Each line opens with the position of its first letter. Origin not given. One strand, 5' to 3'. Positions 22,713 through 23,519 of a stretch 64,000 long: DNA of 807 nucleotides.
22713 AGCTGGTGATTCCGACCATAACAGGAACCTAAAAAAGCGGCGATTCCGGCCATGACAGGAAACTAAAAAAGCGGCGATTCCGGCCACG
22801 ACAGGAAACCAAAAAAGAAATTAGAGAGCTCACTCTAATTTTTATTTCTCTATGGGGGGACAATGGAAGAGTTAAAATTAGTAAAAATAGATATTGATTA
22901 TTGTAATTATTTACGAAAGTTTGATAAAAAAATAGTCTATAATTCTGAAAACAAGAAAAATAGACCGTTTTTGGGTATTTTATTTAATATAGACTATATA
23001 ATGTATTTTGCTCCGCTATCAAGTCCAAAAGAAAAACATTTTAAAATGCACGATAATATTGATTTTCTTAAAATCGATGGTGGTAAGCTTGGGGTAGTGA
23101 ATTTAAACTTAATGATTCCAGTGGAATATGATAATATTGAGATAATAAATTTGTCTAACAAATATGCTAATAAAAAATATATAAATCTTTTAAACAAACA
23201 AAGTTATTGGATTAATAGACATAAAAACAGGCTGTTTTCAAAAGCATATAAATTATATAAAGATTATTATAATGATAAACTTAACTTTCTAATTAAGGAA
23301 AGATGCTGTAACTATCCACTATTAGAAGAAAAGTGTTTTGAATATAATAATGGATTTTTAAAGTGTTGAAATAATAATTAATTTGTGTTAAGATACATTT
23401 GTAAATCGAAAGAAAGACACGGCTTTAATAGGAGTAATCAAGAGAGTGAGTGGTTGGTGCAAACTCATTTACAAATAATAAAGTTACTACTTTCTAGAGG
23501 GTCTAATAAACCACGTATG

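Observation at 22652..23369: Complete type III toxin-antitoxin (ToxIN/AbiQ-like) module with a 3.2 x 34-nt antitoxin RNA array that no ORF track shows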

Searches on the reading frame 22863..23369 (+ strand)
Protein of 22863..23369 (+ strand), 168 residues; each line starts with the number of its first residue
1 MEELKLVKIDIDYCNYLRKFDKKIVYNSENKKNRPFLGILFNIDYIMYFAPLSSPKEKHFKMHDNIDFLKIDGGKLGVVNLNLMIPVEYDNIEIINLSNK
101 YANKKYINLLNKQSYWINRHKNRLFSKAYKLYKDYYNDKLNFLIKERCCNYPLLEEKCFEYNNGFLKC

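Call 4: search_protein_families(library=pfam, proteins=[window:22863-23366:+], max_evalue=1)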
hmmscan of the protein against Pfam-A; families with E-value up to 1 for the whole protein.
window:22863-23366:+ (168 aa): 1 family
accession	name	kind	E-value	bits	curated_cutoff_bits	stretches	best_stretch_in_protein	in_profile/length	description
PF13958.12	ToxN_toxin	-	4.4e-45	154.2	25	1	4-161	1-159/159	Toxin ToxN, type III toxin-antitoxin system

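Call 5: search_protein_families(library=padloc, proteins=[window:22863-23366:+], max_evalue=1)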
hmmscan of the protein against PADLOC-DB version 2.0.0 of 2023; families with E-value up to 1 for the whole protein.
window:22863-23366:+ (168 aa): 1 family
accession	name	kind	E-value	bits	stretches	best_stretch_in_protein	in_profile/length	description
PDLC02352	AbiQ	-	1.5e-33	114.4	1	4-163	1-159/160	AbiQ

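Call 7: search_solved_structures(query=window:22863-23366:+, max_evalue=10, show_alignments=3)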
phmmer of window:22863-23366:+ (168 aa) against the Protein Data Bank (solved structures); distinct sequences matched with E-value up to 10: 5.
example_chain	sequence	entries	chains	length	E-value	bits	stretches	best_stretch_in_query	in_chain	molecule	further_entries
4ato_A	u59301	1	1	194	8.6e-24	87.8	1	7-162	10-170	TOXN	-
2xd0_A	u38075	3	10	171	2.8e-14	56.8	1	5-161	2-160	TOXN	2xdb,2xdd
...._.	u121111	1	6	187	3.3e-12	50.1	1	5-158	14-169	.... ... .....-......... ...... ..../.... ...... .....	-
4glk_A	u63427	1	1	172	9.5e-05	25.8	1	7-162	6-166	AbiQ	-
8iuf_C2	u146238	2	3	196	0.21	14.9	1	89-125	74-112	Cytochrome c oxidase subunit 2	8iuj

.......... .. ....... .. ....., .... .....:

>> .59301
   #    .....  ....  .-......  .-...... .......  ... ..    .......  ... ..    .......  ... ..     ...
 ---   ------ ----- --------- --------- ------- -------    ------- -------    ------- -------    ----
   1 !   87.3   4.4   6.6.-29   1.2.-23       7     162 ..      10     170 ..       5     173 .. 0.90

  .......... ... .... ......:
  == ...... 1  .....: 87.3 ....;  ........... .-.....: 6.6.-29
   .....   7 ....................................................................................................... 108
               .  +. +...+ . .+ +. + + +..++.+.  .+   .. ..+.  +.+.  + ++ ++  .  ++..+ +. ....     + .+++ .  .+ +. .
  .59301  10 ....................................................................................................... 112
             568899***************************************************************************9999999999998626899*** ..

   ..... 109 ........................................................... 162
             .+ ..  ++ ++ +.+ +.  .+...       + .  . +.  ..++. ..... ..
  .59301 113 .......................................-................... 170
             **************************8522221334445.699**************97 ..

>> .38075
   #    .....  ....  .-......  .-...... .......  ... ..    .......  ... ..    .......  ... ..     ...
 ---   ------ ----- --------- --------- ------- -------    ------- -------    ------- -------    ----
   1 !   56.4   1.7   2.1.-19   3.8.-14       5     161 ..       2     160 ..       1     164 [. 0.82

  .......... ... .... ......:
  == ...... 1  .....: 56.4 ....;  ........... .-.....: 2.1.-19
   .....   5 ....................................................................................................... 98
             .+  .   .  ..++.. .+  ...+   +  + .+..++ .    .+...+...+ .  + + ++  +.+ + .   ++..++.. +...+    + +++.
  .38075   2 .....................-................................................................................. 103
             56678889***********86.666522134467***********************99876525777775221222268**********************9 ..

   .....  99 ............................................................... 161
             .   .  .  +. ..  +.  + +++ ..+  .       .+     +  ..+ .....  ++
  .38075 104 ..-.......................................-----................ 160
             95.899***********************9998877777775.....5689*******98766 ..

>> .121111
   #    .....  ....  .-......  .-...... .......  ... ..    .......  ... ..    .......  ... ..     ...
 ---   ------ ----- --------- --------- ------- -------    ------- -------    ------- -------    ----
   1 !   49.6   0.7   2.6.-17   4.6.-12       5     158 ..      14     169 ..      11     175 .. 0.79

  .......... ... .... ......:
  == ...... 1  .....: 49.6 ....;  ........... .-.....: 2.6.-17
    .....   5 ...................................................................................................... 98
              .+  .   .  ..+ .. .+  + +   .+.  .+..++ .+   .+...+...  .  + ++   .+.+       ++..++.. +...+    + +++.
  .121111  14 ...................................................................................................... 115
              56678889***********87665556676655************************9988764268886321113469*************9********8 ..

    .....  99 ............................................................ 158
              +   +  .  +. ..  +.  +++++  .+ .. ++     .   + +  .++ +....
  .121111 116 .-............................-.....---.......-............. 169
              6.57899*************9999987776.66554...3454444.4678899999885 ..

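Call 12: find_homologous_proteins(query=window:22863-23366:+)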
Query window:22863-23366:+ (168 aa): 367 proteins with E <= 0.001 among 444 candidates; the best 120 are listed.
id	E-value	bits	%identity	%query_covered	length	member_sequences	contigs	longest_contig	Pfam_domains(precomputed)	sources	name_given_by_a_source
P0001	1.9e-91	323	87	100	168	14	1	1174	PF13958.13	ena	-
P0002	1.2e-73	265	98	73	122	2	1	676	PF13958.13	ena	-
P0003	1.3e-58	216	62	98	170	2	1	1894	PF13958.13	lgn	-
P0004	1.3e-56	209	61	96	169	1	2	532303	PF13958.13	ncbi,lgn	-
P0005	5.0e-55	204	59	96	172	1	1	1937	PF13958.13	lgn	-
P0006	2.6e-53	199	59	96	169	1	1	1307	PF13958.13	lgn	-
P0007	2.3e-52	195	61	96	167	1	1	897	PF13958.13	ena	-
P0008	2.7e-52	195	58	95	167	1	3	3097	PF13958.13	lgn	-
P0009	2.9e-52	195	61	96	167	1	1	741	PF13958.13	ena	-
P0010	3.3e-52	195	60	97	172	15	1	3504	PF13958.13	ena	-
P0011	4.4e-52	195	60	96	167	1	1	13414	PF13958.13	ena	-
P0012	6.2e-52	194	55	99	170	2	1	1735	PF13958.13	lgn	-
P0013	9.5e-52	194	60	96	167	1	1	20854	PF13958.13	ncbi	-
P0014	2.7e-51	192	56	96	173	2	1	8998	PF13958.13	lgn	-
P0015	3.3e-51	192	57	96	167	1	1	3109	PF13958.13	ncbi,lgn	ncbi:MAG: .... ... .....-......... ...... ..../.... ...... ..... [Bacilli bacterium]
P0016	3.5e-51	192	56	99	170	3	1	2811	PF13958.13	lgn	-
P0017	3.7e-51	192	57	96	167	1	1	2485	PF13958.13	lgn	-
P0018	5.1e-51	191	56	98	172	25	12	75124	PF13958.13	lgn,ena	-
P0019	5.4e-51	191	57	96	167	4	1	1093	PF13958.13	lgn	-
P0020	6.7e-51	191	56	96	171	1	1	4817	PF13958.13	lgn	-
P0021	8.5e-51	190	55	96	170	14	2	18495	PF13958.13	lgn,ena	-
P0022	1.7e-50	189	55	96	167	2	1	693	PF13958.13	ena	-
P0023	2.2e-50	189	57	96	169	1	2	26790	PF13958.13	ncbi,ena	-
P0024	2.9e-50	189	58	96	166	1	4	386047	PF13958.13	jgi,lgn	jgi:protein AbiQ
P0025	3.8e-50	188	57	96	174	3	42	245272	PF13958.13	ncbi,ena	-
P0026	4.7e-50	188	57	96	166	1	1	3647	PF13958.13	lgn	-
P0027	6.5e-50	188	57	95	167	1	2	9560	PF13958.13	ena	-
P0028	6.7e-50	187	52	99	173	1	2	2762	PF13958.13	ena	-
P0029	6.9e-50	187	57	95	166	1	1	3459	PF13958.13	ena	-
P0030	7.1e-50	187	57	95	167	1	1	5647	PF13958.13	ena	-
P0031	7.3e-50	187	57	99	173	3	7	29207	PF13958.13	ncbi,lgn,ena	-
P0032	8.8e-50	187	54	95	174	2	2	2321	PF13958.13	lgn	-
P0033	8.9e-50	187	57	98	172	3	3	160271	PF13958.13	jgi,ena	-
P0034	1.3e-49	187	56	96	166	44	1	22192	PF13958.13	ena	-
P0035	1.4e-49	186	55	96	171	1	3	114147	PF13958.13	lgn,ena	-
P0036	1.5e-49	186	57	96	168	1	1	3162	PF13958.13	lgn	-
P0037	1.6e-49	186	54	96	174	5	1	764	PF13958.13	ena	-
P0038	1.8e-49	186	57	96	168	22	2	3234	PF13958.13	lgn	-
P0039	4.6e-49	185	58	95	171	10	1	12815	PF13958.13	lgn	-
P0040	6.0e-49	184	59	94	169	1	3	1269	PF13958.13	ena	-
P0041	1.1e-48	183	59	94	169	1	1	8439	PF13958.13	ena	-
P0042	1.5e-48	183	57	96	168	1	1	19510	PF13958.13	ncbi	-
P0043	1.9e-48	183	55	96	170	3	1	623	PF13958.13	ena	-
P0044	2.3e-48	182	54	96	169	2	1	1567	PF13958.13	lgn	-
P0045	3.3e-48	182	56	96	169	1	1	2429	PF13958.13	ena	-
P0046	4.0e-48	182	54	96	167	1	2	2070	PF13958.13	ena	-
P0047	4.6e-48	182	55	96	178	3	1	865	PF13958.13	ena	-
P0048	5.4e-48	181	54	98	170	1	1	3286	PF13958.13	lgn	-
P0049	7.2e-48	181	56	95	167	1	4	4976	PF13958.13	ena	-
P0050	7.8e-48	181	56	95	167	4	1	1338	PF13958.13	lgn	-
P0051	9.1e-48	181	52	96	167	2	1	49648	PF13958.13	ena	-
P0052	1.0e-47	180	55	96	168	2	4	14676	PF13958.13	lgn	-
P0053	1.3e-47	180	59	95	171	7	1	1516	PF13958.13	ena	-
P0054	1.3e-47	180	54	97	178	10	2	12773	PF13958.13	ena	-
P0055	1.3e-47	180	55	96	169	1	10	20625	PF13958.13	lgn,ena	-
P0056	1.4e-47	180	56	96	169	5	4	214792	PF13958.13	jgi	-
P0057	3.0e-47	179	53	99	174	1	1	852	PF13958.13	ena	-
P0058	3.6e-47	179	53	96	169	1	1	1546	PF13958.13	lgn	-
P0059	4.3e-47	178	55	96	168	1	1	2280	PF13958.13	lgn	-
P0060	4.3e-47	178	55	96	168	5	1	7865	PF13958.13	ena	-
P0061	4.4e-47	178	53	95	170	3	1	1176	PF13958.13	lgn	-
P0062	5.0e-47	178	53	96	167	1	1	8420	PF13958.13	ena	-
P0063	5.2e-47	178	52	96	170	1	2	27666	PF13958.13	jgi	-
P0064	5.7e-47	178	55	94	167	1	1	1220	PF13958.13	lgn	-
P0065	5.8e-47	178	54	93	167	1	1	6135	PF13958.13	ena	-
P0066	6.8e-47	178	56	96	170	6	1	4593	PF13958.13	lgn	-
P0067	7.6e-47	178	53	96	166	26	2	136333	PF13958.13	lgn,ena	-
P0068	9.0e-47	177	55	97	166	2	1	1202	PF13958.13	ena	-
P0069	9.2e-47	177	53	93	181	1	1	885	PF13958.13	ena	-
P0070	9.9e-47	177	55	94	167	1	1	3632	PF13958.13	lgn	-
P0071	1.2e-46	177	57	95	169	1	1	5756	PF13958.13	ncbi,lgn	-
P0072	1.2e-46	177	54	96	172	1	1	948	PF13958.13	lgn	-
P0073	1.2e-46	177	57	95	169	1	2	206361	PF13958.13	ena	-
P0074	1.6e-46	177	56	96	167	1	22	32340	PF13958.13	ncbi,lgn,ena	-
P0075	1.6e-46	176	55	94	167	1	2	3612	PF13958.13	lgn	-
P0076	1.7e-46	176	54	94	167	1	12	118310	PF13958.13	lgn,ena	-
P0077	1.8e-46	176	54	96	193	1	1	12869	PF13958.13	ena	-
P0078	1.8e-46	176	54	94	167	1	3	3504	PF13958.13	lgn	-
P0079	1.9e-46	176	56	97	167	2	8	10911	PF13958.13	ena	-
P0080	2.0e-46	176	53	97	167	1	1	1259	PF13958.13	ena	-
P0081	2.2e-46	176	54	98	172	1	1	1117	PF13958.13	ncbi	-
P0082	2.3e-46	176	52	96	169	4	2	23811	PF13958.13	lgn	-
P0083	2.3e-46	176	54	98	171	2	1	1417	PF13958.13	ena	-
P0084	2.5e-46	176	56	97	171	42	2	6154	PF13958.13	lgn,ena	-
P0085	2.9e-46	176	54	96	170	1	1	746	PF13958.13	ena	-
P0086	3.0e-46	176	54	96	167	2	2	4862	PF13958.13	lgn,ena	-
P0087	3.3e-46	175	55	97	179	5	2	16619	PF13958.13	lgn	-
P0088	3.4e-46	175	56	96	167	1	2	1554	PF13958.13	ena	-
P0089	3.8e-46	175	51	94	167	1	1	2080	PF13958.13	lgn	-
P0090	3.8e-46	175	54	98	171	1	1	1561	PF13958.13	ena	-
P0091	4.7e-46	175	55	94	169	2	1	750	PF13958.13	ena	-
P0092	5.4e-46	175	53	94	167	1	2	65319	PF13958.13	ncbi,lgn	-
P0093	5.5e-46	175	52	94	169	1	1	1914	PF13958.13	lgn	-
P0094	5.9e-46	175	52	95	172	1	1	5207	PF13958.13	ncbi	-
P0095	7.1e-46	174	56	95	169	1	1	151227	PF13958.13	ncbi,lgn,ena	-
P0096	7.3e-46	174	51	96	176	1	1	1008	PF13958.13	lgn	-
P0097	7.8e-46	174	51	100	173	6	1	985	PF13958.13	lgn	-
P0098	7.9e-46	174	53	95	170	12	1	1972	PF13958.13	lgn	-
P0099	8.4e-46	174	53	94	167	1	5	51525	PF13958.13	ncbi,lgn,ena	-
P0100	8.9e-46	174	55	96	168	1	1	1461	PF13958.13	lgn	-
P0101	9.7e-46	174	52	96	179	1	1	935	PF13958.13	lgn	-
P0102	1.0e-45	174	51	94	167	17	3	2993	PF13958.13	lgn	-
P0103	1.0e-45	174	54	96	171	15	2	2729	PF13958.13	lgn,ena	-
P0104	1.1e-45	174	56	95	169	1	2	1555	PF13958.13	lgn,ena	-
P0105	1.1e-45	174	55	96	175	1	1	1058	PF13958.13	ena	-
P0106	1.3e-45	174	56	95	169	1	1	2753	PF13958.13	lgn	-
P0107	1.5e-45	173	53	97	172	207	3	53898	PF13958.13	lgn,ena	-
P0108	1.5e-45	173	56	95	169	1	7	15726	PF13958.13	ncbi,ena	-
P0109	1.5e-45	173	54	96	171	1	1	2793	PF13958.13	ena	-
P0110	1.6e-45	173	56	95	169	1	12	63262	PF13958.13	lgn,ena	-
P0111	1.8e-45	173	55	97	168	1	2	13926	PF13958.13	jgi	-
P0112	2.2e-45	173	53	100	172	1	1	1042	PF13958.13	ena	-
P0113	2.3e-45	173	57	96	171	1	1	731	PF13958.13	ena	-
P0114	2.4e-45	173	54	96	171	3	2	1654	PF13958.13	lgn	-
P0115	2.4e-45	173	54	96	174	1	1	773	PF13958.13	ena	-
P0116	2.5e-45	173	55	97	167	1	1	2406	PF13958.13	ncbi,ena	-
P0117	2.6e-45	173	55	96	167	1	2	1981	PF13958.13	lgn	-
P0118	3.0e-45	172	54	95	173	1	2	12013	PF13958.13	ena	-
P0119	3.0e-45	172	56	96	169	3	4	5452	PF13958.13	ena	-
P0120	3.1e-45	172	50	99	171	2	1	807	PF13958.13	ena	-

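Call 13: find_related_loci(query=window:22863-23366:+, collection=genome_contigs, flank=6000)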
Query window:22863-23366:+ (168 aa) in genome_contigs; peptide patterns used: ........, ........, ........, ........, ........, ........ (x = any residue, [..] = any of these).
43 stretches matched a pattern; 1 encode a relative of the query (tblastn E <= 1e-3); 1 distinct loci.
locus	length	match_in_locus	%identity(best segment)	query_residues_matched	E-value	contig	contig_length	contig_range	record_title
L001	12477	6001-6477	50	1-161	3e-49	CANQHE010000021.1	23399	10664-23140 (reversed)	MAG: uncultured Bacilli bacterium isolate Lapin-030__bin19 genome assembly, contig: Lapin-030__NODE_3046_length_23399_co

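Call 14: find_encoding_contigs(protein=P0001, flank=3000, max_places=3)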
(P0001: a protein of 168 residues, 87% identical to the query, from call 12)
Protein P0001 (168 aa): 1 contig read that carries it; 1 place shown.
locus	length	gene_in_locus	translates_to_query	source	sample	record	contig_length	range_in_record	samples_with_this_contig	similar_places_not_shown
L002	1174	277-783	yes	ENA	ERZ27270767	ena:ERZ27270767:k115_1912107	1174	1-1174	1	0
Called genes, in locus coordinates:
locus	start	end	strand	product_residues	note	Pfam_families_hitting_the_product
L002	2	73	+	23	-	?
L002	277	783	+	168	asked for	PF13958:ToxN_toxin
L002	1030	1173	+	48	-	?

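Call 15: find_encoding_contigs(protein=P0004, flank=6000, max_places=2)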
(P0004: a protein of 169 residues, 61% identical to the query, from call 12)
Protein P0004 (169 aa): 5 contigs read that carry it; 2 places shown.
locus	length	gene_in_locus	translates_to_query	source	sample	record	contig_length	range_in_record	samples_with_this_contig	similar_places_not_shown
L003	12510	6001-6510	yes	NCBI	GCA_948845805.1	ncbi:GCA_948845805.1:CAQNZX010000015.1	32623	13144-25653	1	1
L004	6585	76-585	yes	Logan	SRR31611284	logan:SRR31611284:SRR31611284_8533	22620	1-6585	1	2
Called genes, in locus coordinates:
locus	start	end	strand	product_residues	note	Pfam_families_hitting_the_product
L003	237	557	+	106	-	PF05685:Uma2 (faint)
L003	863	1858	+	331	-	PF01628:HrcA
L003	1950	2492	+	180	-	-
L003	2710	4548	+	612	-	PF00012:HSP70, PF06723:MreB_Mbl, PF00012:HSP70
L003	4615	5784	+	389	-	PF00226:DnaJ, PF01556:DnaJ_C, PF27659:CHP02642 (faint), PF00684:DnaJ_CXXCXGXG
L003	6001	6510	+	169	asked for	PF13958:ToxN_toxin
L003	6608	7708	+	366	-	PF03734:YkuD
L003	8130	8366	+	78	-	PF13173:AAA_14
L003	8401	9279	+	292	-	PF13635:DUF4143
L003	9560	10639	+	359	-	PF03816:LytR_cpsA_psr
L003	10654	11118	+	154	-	PF08660:Alg14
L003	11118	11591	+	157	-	PF04101:Glyco_tran_28_C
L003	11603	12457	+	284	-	PF14305:ATPgrasp_TupA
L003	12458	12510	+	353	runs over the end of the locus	PF13439:Glyco_transf_4, PF00534:Glycos_transf_1, PF13692:Glyco_trans_1_4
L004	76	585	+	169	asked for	PF13958:ToxN_toxin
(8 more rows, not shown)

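Call 16: search_dna_similar(query=window:22863-23366:+, collection=plasmids, mode=protein, max_rows=30)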
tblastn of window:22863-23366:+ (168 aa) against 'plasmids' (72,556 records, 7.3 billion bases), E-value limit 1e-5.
Records with a match: 187; places in all: 189; records where one place covers at least 80% of the query: 160.
Best place of each record, by identity: <60% 187.
By first word of the organism name: Escherichia 55; Bacillus 38; Staphylococcus 37; Salmonella 12; Enterobacter 10; Klebsiella 7; Clostridium 4; Lactococcus 4; Haemophilus 3; Serratia 3; and 13 more.
By predicted mobility (MOB-suite, as given by PLSDB): mobilizable 103; conjugative 49; non-mobilizable 35.
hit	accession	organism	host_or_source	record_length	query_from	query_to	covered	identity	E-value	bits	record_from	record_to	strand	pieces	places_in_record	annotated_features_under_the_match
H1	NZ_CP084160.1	Fusobacterium polymorphum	Homo sapiens,Oral cavity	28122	4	161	94%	46.9%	5e-27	112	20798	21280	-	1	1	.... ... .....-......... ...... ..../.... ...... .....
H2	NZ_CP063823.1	Clostridium botulinum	Ham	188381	4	161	94%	42.5%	3e-21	97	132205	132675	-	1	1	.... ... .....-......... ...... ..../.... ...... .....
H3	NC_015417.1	Clostridium botulinum BKT015925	-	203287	4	161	94%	41.9%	2e-20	94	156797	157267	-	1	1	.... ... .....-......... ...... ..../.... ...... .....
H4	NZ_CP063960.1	Clostridium botulinum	Bovine,feces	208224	4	161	94%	41.3%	3e-20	94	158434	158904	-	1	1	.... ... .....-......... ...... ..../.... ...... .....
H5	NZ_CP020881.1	Sutcliffiella horikoshii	culture,Sediment top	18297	3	161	95%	37.5%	1e-18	89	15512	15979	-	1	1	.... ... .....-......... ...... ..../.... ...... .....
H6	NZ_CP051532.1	Shewanella baltica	fish gut,Atlantic Mackerel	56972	9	163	92%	35.4%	4e-15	79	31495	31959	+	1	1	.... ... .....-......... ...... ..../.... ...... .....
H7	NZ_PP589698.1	Lactococcus sp.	Bacterial culture,Dairy environment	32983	4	124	72%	43.8%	1e-18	89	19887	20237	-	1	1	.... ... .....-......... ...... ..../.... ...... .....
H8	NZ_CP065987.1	Lactococcus lactis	-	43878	4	124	72%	43.8%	1e-18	89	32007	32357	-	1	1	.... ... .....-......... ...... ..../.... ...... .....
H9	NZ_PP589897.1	Lactococcus sp.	Bacterial culture,Dairy environment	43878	4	124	72%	43.8%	1e-18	89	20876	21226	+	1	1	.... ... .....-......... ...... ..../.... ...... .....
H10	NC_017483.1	Lactococcus lactis subsp. lactis CV56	Homo sapiens,vagina of healthy women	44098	4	124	72%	43.8%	1e-18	89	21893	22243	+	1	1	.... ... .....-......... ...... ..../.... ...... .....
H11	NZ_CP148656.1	Clostridium perfringens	Homo sapiens,single cell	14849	2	160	95%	33.3%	2e-12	71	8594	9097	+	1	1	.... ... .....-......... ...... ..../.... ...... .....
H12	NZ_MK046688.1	Staphylococcus epidermidis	Homo sapiens,Neck/Axilla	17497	2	155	92%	34.2%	2e-7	56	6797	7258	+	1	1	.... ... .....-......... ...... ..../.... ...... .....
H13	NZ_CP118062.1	Staphylococcus haemolyticus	Homo sapiens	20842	2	155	92%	34.2%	2e-7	56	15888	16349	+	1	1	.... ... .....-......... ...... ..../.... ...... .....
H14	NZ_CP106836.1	Staphylococcus epidermidis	Homo sapiens,skin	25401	2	155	92%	34.2%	2e-7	56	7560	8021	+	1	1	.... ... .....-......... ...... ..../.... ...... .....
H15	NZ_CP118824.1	Staphylococcus epidermidis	Camelus dromedarius,Bactrial agar ...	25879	2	155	92%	34.2%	2e-7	56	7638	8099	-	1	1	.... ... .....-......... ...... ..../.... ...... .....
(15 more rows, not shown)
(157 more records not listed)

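Call 22: find_related_loci(query=A1, collection=metagenome_contigs, flank=3000)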
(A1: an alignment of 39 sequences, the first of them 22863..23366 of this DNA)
Query A1 (168 aa) in metagenome_contigs; peptide patterns used: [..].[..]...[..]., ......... (x = any residue, [..] = any of these).
600 stretches matched a pattern (row limit reached: there are more); 514 encode a relative of the query (tblastn E <= 1e-3); the best 80 are kept; 80 distinct loci.
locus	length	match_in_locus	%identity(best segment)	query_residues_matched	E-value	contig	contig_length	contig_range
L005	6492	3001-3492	57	2-162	3e-55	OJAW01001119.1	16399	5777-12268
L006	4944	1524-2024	57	4-167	2e-54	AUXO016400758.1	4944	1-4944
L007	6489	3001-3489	53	2-162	2e-54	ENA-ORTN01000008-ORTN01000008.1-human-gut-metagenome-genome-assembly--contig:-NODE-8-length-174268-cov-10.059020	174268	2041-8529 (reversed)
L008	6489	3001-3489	53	2-162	2e-54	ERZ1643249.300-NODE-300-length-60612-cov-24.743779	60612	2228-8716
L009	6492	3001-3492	54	1-161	2e-54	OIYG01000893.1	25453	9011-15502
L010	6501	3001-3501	57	4-167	2e-54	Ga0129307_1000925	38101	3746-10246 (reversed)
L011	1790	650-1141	55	1-162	3e-55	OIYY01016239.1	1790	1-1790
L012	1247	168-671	53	3-167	1e-53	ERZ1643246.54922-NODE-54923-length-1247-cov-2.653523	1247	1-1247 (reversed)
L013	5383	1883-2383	54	4-167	2e-51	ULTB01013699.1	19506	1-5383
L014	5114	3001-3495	53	2-163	4e-51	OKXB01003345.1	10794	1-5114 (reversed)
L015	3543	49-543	52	2-163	5e-51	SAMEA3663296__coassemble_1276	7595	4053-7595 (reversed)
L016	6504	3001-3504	54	2-167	7e-51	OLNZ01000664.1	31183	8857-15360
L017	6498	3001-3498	53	1-163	1e-50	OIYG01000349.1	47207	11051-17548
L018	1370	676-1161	54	4-162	1e-51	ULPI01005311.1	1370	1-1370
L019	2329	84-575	52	2-162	2e-50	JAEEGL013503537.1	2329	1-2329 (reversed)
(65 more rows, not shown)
